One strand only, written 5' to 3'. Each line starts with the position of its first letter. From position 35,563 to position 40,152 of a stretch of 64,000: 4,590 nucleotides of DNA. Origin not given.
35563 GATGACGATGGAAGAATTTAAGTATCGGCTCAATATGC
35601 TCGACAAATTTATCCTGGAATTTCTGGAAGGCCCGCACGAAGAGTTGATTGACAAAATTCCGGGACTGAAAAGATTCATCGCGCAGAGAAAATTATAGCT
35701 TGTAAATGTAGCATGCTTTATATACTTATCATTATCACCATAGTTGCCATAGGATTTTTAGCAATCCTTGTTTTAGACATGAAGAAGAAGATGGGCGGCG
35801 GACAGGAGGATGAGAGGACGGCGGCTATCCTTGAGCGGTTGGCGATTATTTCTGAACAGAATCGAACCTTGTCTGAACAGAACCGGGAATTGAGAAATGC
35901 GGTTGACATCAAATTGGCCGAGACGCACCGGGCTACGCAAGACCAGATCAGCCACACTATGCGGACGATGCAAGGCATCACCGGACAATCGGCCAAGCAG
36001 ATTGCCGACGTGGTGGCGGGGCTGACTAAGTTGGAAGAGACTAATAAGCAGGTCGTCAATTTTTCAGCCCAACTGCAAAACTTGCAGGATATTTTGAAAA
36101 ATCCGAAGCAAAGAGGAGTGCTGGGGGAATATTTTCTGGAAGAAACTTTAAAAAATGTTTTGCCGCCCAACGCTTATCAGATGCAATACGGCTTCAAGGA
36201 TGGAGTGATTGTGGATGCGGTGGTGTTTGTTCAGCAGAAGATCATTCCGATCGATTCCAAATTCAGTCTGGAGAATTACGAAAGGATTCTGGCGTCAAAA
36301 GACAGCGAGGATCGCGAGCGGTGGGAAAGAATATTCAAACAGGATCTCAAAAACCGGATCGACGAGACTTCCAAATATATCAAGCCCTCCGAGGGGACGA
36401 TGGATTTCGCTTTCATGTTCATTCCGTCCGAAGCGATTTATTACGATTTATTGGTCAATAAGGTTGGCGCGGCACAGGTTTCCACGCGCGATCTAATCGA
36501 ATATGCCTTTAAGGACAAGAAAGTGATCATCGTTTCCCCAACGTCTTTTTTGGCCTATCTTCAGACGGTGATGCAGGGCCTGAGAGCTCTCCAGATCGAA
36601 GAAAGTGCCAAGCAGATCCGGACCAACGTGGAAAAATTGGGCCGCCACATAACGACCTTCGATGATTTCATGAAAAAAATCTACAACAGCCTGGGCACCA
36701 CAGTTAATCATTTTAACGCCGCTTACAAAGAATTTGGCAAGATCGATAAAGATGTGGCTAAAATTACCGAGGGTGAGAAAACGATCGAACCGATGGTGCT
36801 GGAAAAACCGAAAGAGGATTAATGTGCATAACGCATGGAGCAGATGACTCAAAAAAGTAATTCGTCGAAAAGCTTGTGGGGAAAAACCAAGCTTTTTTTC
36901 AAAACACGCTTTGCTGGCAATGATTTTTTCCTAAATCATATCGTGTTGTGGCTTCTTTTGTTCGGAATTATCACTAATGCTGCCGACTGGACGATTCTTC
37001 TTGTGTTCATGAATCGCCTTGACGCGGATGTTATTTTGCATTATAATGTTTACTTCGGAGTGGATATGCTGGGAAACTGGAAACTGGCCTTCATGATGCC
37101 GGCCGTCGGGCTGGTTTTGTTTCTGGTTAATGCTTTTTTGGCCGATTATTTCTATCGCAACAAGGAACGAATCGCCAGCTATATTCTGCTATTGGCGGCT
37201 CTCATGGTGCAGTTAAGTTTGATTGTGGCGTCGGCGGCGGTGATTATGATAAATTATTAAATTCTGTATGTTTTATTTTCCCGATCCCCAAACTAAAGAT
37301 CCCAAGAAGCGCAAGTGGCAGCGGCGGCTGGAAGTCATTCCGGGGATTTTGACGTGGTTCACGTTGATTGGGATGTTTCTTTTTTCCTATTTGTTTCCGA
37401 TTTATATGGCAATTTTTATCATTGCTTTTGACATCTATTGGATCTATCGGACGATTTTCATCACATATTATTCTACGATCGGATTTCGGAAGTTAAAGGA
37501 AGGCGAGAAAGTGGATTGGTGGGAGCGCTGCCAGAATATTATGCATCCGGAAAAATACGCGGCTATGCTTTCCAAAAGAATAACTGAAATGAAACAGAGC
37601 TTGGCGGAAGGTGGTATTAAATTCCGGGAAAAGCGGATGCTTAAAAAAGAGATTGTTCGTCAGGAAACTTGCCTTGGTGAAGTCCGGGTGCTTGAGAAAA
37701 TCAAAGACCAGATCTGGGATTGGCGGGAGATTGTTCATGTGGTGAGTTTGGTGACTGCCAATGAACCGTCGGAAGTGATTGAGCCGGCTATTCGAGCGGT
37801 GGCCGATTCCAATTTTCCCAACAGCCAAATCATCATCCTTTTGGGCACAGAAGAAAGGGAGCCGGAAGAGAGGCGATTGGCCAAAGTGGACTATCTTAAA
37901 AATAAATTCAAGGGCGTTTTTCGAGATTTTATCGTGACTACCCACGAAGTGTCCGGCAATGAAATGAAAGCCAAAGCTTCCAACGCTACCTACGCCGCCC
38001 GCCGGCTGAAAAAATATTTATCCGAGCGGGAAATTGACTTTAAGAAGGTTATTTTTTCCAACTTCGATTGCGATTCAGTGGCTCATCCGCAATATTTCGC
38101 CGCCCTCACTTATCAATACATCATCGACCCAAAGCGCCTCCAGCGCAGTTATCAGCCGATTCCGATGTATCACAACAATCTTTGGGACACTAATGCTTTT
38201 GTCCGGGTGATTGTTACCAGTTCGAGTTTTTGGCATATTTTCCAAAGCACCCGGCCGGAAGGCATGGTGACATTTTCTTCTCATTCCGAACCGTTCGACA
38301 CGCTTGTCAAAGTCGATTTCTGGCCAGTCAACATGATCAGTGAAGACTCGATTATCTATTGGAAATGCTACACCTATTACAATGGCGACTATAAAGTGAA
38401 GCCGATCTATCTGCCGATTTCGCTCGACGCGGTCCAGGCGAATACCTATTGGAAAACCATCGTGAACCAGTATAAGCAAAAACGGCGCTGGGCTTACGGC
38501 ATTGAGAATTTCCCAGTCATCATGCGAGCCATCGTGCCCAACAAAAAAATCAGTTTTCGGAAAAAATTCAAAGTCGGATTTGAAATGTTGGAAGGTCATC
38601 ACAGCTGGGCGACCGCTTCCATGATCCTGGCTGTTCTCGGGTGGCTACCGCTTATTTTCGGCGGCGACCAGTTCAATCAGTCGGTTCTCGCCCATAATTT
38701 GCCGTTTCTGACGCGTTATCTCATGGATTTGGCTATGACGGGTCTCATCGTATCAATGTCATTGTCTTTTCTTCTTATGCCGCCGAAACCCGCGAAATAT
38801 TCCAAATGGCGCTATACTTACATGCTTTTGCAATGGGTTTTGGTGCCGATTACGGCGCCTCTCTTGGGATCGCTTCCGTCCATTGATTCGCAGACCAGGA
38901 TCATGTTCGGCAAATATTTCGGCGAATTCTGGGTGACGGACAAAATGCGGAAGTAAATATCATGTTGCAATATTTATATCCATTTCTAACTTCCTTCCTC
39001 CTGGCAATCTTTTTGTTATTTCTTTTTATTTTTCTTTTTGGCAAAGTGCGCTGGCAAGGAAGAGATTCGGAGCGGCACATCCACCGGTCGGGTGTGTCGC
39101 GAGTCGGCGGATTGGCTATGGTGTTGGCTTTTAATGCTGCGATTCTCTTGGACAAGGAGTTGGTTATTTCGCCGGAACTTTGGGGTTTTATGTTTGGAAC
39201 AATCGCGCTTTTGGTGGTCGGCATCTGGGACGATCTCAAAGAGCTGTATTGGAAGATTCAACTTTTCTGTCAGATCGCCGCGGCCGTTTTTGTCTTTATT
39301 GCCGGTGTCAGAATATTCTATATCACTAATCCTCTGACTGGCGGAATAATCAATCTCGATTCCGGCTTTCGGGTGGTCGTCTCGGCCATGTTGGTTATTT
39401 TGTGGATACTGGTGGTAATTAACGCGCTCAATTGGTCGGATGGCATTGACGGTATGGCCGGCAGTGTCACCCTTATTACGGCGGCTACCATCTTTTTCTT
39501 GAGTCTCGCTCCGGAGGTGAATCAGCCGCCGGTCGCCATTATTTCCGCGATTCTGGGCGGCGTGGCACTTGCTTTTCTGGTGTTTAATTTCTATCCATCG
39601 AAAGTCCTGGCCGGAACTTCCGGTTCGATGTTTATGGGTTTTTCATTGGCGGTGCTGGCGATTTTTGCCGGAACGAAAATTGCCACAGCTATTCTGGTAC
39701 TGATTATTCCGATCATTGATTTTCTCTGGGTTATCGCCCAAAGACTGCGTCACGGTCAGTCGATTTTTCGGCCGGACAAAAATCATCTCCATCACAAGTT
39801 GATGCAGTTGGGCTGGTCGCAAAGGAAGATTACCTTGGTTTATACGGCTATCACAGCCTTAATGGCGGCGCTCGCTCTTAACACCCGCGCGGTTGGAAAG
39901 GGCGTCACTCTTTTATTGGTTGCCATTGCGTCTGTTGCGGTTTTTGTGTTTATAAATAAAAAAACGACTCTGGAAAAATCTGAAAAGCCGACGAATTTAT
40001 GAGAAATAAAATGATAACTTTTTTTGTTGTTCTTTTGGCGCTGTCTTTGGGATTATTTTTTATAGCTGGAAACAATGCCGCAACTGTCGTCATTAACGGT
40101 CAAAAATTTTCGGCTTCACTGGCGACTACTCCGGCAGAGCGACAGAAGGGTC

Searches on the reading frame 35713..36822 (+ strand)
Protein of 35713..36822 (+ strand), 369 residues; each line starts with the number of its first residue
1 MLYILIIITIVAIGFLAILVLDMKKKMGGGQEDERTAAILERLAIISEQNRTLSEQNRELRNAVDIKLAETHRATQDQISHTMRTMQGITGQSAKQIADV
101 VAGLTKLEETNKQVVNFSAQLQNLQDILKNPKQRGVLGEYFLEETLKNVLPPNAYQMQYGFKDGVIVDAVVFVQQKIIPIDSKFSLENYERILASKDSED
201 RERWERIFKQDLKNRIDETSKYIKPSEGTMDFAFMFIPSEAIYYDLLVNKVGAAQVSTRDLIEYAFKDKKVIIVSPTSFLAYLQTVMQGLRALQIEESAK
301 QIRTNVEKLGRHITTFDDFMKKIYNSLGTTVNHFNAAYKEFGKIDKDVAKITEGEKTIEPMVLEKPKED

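Call 15: search_protein_families(library=pfam, proteins=[window:35713-36822:+], max_evalue=0.001)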
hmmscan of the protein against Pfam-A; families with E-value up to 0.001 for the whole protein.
window:35713-36822:+ (369 aa): 1 family
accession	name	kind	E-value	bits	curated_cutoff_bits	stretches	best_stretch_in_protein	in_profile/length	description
PF02646.22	RmuC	-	2.6e-53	181.5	26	1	68-352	3-282/291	RmuC family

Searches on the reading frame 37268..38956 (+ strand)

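Call 15: search_protein_families(library=pfam, proteins=[window:37268-38956:+], max_evalue=0.001)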
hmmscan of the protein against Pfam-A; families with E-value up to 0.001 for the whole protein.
window:37268-38956:+ (562 aa): 1 family
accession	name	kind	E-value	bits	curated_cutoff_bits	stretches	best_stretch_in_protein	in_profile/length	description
PF13632.12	Glyco_trans_2_3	-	6e-06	26.6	27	1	267-504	6-175/198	Glycosyl transferase family group 2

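Call 38: search_protein_families(library=ncbifam, proteins=[window:37268-38956:+], max_evalue=0.001)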
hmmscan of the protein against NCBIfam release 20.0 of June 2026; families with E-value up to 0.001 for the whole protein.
window:37268-38956:+ (562 aa): 1 family
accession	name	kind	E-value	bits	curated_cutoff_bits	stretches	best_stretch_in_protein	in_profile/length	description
TIGR03937.1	PgaC_IcaA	equivalog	0.00017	20.6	422.3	1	345-499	211-353/407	poly-beta-1,6-N-acetyl-D-glucosamine synthase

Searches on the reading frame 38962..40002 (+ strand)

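Call 15: search_protein_families(library=pfam, proteins=[window:38962-40002:+], max_evalue=0.001)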
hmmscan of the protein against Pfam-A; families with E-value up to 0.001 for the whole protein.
window:38962-40002:+ (346 aa): 1 family
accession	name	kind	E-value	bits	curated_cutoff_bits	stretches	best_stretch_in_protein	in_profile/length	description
PF00953.26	Glycos_transf_4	-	1e-31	110.6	27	1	74-235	2-158/160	Glycosyl transferase family 4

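Call 38: search_protein_families(library=ncbifam, proteins=[window:38962-40002:+], max_evalue=0.001)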
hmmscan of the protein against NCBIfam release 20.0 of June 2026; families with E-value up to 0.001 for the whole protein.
window:38962-40002:+ (346 aa): 3 families
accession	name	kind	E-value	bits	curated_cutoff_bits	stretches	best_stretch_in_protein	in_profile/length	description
TIGR02380.1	ECA_wecA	exception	8.8e-36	123.7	326.05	1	9-333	5-335/346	UDP-N-acetylglucosamine--undecaprenyl-phosphate N-acetylglucosaminephosphotransferase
TIGR00445.1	mraY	equivalog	1e-21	77.7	192.05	1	35-308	25-317/321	phospho-N-acetylmuramoyl-pentapeptide-transferase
NF053644.1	MraY_archaea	equivalog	1.1e-21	77.5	450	1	100-306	153-340/340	pseudomurein biosynthesis MraY family phospho-N-acetylmuramoyl-pentapeptide-transferase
